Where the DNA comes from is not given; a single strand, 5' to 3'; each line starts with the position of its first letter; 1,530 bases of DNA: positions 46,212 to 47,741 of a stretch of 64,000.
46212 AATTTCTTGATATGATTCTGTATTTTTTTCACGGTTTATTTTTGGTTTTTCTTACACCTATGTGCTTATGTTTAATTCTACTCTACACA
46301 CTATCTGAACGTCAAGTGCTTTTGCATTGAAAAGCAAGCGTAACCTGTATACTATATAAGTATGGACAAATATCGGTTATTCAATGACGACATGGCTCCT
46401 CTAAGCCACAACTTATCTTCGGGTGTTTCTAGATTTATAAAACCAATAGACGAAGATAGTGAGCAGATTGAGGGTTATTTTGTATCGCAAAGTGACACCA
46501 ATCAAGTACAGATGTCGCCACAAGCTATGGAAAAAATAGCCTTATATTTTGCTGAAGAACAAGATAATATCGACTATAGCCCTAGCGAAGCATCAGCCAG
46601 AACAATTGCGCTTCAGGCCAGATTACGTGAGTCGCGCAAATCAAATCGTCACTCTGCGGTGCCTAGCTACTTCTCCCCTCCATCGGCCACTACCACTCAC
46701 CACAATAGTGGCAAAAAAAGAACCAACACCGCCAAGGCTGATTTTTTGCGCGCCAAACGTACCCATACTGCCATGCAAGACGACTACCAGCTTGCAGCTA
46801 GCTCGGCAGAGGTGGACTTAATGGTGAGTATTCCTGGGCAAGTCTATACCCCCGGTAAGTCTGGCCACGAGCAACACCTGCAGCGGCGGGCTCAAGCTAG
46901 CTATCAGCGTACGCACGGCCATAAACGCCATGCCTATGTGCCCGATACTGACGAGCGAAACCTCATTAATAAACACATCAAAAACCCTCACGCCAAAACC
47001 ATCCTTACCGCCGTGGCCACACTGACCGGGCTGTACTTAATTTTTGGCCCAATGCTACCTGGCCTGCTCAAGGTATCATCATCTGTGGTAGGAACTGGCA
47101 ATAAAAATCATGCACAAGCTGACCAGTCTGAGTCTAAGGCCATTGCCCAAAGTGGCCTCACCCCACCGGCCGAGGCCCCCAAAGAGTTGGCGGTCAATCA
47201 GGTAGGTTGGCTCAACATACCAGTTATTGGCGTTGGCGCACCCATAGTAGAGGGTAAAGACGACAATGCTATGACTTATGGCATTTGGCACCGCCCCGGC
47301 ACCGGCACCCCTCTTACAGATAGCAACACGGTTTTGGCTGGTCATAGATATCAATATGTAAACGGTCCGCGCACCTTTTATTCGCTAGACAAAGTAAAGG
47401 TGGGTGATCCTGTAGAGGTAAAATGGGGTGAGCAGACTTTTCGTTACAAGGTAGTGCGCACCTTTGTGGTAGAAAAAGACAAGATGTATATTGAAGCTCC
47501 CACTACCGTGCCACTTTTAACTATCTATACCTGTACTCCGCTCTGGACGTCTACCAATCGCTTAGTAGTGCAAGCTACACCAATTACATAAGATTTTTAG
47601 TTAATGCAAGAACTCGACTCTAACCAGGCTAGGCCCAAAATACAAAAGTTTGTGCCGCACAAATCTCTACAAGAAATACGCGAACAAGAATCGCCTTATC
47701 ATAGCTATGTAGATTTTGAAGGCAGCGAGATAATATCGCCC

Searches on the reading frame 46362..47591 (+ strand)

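Call 65: search_protein_families(library=pfam, proteins=[window:46362-47591:+], max_evalue=0.0001)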
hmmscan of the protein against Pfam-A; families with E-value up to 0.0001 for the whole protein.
window:46362-47591:+ (409 aa): 1 family
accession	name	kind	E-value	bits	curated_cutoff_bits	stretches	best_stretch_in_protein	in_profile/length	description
PF04203.18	Sortase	-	1.7e-25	89.6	26.6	1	284-407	1-124/125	Sortase domain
